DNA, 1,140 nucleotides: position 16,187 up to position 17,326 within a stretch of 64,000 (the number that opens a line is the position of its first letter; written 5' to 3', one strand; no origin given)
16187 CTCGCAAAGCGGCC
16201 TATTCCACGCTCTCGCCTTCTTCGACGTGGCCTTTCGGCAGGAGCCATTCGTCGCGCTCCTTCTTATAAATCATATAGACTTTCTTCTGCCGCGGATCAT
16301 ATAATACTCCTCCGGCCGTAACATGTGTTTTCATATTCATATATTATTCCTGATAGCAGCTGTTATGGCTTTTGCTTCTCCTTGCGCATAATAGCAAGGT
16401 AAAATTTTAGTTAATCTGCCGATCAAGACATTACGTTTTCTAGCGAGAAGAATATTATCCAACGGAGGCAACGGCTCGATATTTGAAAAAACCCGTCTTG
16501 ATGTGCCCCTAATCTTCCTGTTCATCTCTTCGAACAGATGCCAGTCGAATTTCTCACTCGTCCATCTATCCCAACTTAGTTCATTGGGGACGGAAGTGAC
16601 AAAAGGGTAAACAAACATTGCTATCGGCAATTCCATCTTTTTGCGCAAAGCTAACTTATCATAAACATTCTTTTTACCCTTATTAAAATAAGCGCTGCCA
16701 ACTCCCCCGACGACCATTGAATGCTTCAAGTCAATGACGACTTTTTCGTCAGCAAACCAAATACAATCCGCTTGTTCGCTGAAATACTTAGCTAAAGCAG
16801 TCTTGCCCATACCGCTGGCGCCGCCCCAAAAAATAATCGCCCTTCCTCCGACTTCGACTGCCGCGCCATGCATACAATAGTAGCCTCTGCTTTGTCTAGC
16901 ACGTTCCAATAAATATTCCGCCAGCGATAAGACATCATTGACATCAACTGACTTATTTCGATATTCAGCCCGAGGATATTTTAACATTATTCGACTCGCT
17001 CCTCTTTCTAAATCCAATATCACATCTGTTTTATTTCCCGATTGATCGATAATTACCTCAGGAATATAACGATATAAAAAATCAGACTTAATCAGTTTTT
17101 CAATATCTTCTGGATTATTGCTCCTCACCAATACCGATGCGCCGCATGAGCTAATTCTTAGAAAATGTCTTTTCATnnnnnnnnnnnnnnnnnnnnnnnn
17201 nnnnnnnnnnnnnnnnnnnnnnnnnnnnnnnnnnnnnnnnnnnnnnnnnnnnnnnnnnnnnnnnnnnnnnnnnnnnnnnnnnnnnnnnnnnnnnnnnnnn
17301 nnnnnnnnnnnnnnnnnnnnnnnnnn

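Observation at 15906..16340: Nudix hydrolase with an in-frame TAG exactly inside the Nudix box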

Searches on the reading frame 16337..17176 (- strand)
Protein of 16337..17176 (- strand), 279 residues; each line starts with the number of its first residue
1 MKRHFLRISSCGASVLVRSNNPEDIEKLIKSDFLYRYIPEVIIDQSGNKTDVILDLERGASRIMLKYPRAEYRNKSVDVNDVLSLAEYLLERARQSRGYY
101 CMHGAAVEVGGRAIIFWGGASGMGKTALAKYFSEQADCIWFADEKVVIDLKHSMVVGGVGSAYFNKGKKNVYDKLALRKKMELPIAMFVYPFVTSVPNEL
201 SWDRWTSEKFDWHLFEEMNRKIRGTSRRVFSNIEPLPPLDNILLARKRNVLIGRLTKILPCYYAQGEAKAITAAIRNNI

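Call 7: search_protein_families(library=pfam, proteins=[window:16337-17176:-], max_evalue=0.01)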
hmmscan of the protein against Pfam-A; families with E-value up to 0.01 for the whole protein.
window:16337-17176:- (279 aa): 0 families

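Call 33: search_protein_families(library=ncbifam, proteins=[window:16337-17176:-], max_evalue=0.1)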
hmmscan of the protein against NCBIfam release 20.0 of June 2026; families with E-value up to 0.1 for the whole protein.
window:16337-17176:- (279 aa): 2 families
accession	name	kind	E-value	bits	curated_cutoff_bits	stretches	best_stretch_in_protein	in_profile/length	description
TIGR04352.1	HprK_rel_A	equivalog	0.0074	15.4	200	1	93-156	90-151/280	HprK-related kinase A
TIGR04355.1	HprK_rel_B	hypoth_equivalog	0.094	11.8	200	0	95-135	140-179/351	HprK-related kinase B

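Call 34: search_protein_families(library=pfam, proteins=[window:16337-17176:-], max_evalue=1)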
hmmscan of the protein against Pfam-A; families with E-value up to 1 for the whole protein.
window:16337-17176:- (279 aa): 4 families
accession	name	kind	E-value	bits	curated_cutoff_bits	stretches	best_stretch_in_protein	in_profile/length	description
PF01293.25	PEPCK_ATP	-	0.15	11.2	26.5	1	82-130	183-228/465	Phosphoenolpyruvate carboxykinase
PF06414.18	Zeta_toxin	-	0.17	11.8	22.3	1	113-149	17-50/199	Zeta toxin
PF07475.17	Hpr_kinase_C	-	0.19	11.7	33.3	1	101-155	8-61/171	HPr Serine kinase C-terminal domain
PF13401.12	AAA_22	-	0.21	12.4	27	1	112-152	5-43/130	AAA domain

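Call 53: find_homologous_proteins(query=window:16340-17176:-)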
Query window:16340-17176:- (279 aa): 35 proteins with E <= 0.001 among 1006 candidates.
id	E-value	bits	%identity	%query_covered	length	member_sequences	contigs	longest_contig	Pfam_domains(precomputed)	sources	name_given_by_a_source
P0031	2.8e-168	576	91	100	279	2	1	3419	-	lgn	-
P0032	3.8e-124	432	73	95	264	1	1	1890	PF27840.1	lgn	-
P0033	3.7e-108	379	61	100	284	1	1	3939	-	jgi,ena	-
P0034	1.2e-79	286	49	100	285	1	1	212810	-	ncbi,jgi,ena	ncbi:MAG: hypothetical protein WCT16_01480 [Candidatus Buchananbacteria bacterium]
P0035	1.0e-78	283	48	100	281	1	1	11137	-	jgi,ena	-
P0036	4.1e-75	271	49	99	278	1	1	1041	-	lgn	-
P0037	3.7e-70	254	45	99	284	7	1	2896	PF27840.1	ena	-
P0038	1.0e-69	253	44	99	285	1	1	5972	-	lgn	-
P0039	4.7e-69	251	47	96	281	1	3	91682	-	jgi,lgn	-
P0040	5.1e-69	251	45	99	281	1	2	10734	-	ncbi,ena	-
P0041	1.7e-68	249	45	99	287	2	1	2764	-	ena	-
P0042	1.3e-67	246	45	99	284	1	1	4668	-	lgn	-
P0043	2.5e-67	245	41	99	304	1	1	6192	-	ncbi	-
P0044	1.2e-64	236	47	88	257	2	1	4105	-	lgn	-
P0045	5.3e-64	234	43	99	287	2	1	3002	-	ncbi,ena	ncbi:MAG: hypothetical protein AAB795_03560 [Patescibacteria group bacterium]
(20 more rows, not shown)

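Call 54: find_encoding_contigs(protein=P0031, flank=4000, max_places=3)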
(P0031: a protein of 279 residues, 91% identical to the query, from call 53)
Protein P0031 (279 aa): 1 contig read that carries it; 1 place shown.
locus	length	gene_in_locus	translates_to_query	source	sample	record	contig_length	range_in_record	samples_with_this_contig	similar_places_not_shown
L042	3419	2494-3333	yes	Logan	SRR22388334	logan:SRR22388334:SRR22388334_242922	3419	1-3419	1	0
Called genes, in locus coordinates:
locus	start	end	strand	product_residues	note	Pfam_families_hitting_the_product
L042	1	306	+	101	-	?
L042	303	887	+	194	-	PF00334:NDK (weak)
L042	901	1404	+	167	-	PF00293:NUDIX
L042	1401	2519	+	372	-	PF00534:Glycos_transf_1, PF13692:Glyco_trans_1_4, PF13524:Glyco_trans_1_2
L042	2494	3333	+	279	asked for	-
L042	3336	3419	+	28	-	?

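Call 55: find_encoding_contigs(protein=P0034, flank=5000, max_places=2)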
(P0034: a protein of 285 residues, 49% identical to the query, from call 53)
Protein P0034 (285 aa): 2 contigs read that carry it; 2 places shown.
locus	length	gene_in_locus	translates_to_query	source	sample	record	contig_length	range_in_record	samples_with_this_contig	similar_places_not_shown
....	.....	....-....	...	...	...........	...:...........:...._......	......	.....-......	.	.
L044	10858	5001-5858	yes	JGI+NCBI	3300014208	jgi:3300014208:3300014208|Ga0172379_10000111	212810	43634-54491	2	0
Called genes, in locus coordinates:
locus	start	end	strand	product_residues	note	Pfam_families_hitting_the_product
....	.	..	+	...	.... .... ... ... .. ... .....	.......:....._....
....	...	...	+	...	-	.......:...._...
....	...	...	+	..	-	-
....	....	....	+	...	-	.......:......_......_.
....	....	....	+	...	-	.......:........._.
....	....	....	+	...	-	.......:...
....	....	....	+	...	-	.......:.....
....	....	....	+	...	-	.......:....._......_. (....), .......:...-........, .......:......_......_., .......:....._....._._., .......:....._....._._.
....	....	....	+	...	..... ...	-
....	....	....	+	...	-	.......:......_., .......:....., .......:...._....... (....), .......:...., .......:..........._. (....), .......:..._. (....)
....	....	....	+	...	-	-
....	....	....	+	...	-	-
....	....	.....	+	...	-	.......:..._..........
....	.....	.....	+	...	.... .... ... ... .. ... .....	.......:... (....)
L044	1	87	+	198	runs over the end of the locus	PF01725:Ham1p_like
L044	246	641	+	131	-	PF03073:TspO_MBR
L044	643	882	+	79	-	-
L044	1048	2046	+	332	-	PF00535:Glycos_transf_2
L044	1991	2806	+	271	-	PF08282:Hydrolase_3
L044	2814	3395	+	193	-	PF00334:NDK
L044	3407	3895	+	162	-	PF00293:NUDIX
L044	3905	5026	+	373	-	PF13439:Glyco_transf_4 (weak), PF20706:GT4-conflict, PF00534:Glycos_transf_1, PF13692:Glyco_trans_1_4, PF13524:Glyco_trans_1_2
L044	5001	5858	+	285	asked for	-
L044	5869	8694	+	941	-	PF01674:Lipase_2, PF07819:PGAP1, PF02089:Palm_thioest (weak), PF02450:LCAT, PF12697:Abhydrolase_6 (weak), PF17957:Big_7 (weak)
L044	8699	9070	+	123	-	-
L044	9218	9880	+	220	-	-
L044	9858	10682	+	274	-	PF08713:DNA_alkylation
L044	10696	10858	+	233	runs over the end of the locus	PF02811:PHP (weak)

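Call 56: find_encoding_contigs(protein=P0033, flank=4000, max_places=2)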
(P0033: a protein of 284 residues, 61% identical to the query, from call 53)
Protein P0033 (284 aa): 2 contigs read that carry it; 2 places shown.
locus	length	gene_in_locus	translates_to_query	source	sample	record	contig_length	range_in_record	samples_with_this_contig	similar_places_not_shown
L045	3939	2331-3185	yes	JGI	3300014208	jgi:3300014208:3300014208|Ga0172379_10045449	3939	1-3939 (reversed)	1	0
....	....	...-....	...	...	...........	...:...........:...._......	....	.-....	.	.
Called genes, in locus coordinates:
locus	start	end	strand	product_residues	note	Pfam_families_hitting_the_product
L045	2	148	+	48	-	?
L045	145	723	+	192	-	PF00334:NDK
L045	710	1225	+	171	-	PF00293:NUDIX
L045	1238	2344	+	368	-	PF13439:Glyco_transf_4, PF20706:GT4-conflict, PF00534:Glycos_transf_1, PF13692:Glyco_trans_1_4, PF13524:Glyco_trans_1_2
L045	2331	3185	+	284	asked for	-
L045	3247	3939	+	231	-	?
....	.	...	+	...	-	?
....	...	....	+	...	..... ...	-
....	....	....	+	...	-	?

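Call 68: predict_structure(alignment_id=A5)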
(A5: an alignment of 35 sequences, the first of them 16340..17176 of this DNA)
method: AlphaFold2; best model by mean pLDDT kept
length: 279 residues; sequences in the alignment: 35
mean_pLDDT: 93.3   pTM: 0.91
mean pLDDT of the five models: 93.3, 93.3, 92.9, 91.8, 91.5
residues with pLDDT >= 90: 231; 70-90: 43; 50-70: 5; < 50: 0
segments of 3 or more residues with pLDDT < 50: none
pLDDT, mean of each block of 10 residues (from residue 1): 89 97 96 95 88 97 96 96 98 97 95 94 92 91 96 95 76 80 96 89 98 95 90 93 97 98 96 95
secondary structure, 60 per line:
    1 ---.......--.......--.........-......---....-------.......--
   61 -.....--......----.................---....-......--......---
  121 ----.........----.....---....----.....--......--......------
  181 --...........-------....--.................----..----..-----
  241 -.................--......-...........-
elements in order: E4-10 E13-19 H22-30 H32-37 E41-44 E52-58 E62-66 E69-74 H79-95 E99-102 E104-109 E112-117 H125-133 E138-142 E146-149 E154-158 E161-166 E169-174 E183-193 E201-204 H207-223 H242-258 E261-266 H268-278

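Call 70: fold_search(model_id=the predicted structure, library=pdb)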
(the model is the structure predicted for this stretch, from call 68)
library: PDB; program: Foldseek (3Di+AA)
matches with E <= 10: 278; with E <= 0.001: 51
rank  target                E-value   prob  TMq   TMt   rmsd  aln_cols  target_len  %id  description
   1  1oen                  1.0e-08  1.00  0.54  0.32   8.6       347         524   10  PHOSPHOENOLPYRUVATE CARBOXYKINASE (released 1996-11-08)
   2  6asn                  2.1e-08  1.00  0.58  0.34   8.1       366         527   11  E. coli phosphoenolpyruvate carboxykinase K212I F216V mutant bound to methanesulfonate (released 2018-08-29)
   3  6at3_A                3.3e-08  1.00  0.53  0.31   8.2       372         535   12  E. coli phosphoenolpyruvate carboxykinase Y207F mutant bound to thiosulfate and oxaloacetate (released 2018-08-29)
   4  6at4_B                6.4e-08  1.00  0.52  0.30   8.5       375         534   12  E. coli phosphoenolpyruvate carboxykinase bound to thiosulfate (released 2018-08-29)
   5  2pc9_B                8.7e-08  1.00  0.52  0.32   7.1       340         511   10  Crystal Structure Of ATP-Dependent Phosphoenolpyruvate Carboxykinase From Thermus thermophilus HB8 (released 2007-10-02)
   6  9a4u_A                9.2e-08  1.00  0.53  0.31   8.4       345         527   11  Integrative model of PCKA-QOX2 by crosslinking MS and deep learning (released 2024-09-18)
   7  1ii2_B                1.1e-07  1.00  0.50  0.31   7.4       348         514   12  Crystal Structure of Phosphoenolpyruvate Carboxykinase (PEPCK) from Trypanosoma cruzi (released 2001-11-21)
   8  1os1                  1.6e-07  1.00  0.54  0.31   7.8       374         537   12  Structure of Phosphoenolpyruvate Carboxykinase complexed with ATP,Mg, Ca and pyruvate. (released 2003-09-23)
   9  6at3_B                2.0e-07  1.00  0.48  0.28   8.4       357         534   12  E. coli phosphoenolpyruvate carboxykinase Y207F mutant bound to thiosulfate and oxaloacetate (released 2018-08-29)
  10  1yvy_B                2.4e-07  1.00  0.56  0.34   8.1       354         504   10  Crystal structure of Anaerobiospirillum succiniciproducens phosphoenolpyruvate carboxykinase (released 2005-07-26)
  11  1xkv_B                2.8e-07  1.00  0.54  0.32   7.7       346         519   10  Crystal Structure Of ATP-Dependent Phosphoenolpyruvate Carboxykinase From Thermus thermophilus HB8 (released 2005-10-11)
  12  1ylh                  3.7e-07  1.00  0.53  0.31   8.4       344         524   11  Crystal Structure of Phosphoenolpyruvate Carboxykinase from Actinobaccilus succinogenes in Complex with Manganese and Py (released 2005-06-28)
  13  6crt                  4.0e-07  1.00  0.52  0.30   9.2       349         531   13  Arg65Gln Mutagenic E.coli PCK (released 2018-04-04)
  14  1k3c                  4.2e-07  1.00  0.55  0.32   8.8       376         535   12  Phosphoenolpyruvate carboxykinase in complex with ADP, AlF3 and Pyruvate (released 2001-12-19)
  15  1aq2                  4.2e-07  1.00  0.54  0.31   8.8       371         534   12  PHOSPHOENOLPYRUVATE CARBOXYKINASE (released 1998-10-14)
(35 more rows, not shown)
